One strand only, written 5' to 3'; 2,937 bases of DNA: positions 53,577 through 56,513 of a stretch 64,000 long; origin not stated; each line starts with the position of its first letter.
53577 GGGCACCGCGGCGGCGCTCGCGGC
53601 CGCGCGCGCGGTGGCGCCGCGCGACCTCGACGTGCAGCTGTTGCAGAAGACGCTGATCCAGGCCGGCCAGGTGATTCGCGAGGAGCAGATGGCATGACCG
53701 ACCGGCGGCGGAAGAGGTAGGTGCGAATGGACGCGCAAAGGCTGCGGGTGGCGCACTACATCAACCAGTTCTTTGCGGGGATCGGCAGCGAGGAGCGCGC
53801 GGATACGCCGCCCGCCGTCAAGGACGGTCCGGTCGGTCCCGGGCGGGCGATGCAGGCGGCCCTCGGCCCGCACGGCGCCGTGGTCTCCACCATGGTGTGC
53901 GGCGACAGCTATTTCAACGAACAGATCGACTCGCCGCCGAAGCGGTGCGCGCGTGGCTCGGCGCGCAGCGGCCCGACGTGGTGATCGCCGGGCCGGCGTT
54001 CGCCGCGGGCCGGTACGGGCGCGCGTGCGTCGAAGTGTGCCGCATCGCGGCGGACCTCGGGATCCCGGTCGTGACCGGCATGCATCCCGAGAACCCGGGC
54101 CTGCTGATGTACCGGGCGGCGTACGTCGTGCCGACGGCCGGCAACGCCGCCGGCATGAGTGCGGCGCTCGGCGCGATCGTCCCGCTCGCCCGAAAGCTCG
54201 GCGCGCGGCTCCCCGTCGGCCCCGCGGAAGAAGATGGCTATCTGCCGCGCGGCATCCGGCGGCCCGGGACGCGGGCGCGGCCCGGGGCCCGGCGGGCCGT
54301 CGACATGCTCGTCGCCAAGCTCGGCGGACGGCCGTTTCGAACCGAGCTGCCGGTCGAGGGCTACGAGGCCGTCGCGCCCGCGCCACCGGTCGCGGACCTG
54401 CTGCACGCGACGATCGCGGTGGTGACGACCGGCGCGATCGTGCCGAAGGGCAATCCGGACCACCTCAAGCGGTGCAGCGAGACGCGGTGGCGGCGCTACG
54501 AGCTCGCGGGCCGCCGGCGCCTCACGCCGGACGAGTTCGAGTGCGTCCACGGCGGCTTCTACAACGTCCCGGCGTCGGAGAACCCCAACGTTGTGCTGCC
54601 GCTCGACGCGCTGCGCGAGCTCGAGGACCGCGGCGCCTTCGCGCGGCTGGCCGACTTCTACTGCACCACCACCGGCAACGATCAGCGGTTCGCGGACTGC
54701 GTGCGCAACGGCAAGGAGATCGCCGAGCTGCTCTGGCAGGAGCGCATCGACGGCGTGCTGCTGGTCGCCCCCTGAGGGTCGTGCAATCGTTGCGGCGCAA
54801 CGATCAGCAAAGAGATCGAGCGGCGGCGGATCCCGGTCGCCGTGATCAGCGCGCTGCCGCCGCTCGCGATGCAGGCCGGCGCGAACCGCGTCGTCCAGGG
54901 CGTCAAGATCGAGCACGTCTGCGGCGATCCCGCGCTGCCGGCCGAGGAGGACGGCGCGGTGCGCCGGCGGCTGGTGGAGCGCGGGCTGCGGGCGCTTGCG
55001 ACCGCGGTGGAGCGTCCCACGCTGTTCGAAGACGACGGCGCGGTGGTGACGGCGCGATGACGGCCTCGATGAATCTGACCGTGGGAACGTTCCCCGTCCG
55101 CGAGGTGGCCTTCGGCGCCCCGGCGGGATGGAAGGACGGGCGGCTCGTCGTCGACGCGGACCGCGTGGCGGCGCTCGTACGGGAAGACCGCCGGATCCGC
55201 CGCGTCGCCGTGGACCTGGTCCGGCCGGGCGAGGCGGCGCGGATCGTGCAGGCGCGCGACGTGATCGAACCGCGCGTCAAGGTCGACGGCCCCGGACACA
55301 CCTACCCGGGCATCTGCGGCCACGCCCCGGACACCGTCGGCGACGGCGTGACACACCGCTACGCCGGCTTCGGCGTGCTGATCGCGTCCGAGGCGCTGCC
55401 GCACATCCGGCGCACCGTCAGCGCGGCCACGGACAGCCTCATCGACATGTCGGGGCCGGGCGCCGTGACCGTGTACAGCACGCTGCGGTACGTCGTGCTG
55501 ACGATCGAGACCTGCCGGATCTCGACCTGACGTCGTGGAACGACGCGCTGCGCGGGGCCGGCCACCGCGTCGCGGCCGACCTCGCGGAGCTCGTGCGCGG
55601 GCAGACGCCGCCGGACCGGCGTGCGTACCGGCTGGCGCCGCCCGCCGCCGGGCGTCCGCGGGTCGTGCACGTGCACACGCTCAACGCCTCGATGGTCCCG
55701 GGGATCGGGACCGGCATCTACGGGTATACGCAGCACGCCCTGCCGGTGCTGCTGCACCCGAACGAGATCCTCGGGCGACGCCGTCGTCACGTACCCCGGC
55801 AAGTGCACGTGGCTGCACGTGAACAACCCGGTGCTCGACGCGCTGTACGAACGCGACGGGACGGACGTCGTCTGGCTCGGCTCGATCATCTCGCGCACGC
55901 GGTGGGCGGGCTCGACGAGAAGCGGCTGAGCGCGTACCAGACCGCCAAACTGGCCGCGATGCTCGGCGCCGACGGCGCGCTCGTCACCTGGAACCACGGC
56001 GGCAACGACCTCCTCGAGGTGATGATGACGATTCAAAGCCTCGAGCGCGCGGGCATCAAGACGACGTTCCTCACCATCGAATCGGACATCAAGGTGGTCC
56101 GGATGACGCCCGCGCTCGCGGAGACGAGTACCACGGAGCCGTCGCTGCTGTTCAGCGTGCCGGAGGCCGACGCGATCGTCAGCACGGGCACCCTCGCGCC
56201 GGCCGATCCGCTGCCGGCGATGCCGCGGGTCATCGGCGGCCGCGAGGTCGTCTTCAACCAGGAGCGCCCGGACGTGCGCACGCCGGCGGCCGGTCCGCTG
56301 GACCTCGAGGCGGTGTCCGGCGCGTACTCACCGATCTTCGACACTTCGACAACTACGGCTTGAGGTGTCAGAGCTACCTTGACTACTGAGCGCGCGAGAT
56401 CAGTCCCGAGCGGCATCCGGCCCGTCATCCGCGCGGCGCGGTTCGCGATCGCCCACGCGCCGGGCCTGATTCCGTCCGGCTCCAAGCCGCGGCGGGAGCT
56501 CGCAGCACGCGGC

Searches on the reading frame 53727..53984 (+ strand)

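Call 24: search_protein_families(library=pfam, proteins=[window:53727-53984:+], max_evalue=0.00001)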
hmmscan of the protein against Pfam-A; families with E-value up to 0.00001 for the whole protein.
window:53727-53984:+ (85 aa): 1 family
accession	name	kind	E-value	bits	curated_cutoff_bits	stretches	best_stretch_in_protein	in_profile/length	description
PF07355.17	GRDB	-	8e-23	81.7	22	1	6-72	2-68/347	Glycine/sarcosine/betaine reductase selenoprotein B (GRDB)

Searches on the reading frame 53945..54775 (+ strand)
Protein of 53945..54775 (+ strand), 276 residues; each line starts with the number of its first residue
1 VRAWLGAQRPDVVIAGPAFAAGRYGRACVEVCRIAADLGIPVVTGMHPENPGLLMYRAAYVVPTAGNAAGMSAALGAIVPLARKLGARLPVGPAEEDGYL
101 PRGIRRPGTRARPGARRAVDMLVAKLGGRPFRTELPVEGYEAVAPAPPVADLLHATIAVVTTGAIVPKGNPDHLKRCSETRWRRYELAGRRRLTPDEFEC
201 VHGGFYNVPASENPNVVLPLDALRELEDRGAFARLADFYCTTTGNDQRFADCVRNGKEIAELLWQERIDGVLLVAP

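Call 23: search_protein_families(library=pfam, proteins=[window:53945-54775:+], max_evalue=0.00001)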
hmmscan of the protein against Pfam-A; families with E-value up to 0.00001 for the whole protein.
window:53945-54775:+ (276 aa): 1 family
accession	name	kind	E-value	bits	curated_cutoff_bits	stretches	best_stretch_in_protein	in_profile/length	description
PF07355.17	GRDB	-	1.7e-89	300.9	22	1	4-274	73-345/347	Glycine/sarcosine/betaine reductase selenoprotein B (GRDB)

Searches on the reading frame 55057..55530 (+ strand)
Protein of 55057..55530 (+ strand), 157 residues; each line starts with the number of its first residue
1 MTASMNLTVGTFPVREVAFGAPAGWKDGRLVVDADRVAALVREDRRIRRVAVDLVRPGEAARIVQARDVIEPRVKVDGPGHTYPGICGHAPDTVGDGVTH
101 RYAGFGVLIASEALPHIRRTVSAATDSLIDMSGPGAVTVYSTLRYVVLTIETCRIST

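Call 23: search_protein_families(library=pfam, proteins=[window:55057-55530:+], max_evalue=0.00001)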
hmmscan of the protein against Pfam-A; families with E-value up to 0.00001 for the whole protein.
window:55057-55530:+ (157 aa): 1 family
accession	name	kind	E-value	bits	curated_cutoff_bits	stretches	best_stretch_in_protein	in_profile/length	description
PF09338.16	Gly_reductase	-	5e-32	111.4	22.2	1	5-152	1-140/426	Glycine/sarcosine/betaine reductase component B subunits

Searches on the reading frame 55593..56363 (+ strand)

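Call 23: search_protein_families(library=pfam, proteins=[window:55593-56363:+], max_evalue=0.00001)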
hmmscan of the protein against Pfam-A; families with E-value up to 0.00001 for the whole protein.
window:55593-56363:+ (256 aa): 1 family
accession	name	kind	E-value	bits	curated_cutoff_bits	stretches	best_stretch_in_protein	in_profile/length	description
PF09338.16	Gly_reductase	-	2.3e-18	66.4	22.2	1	107-219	285-386/426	Glycine/sarcosine/betaine reductase component B subunits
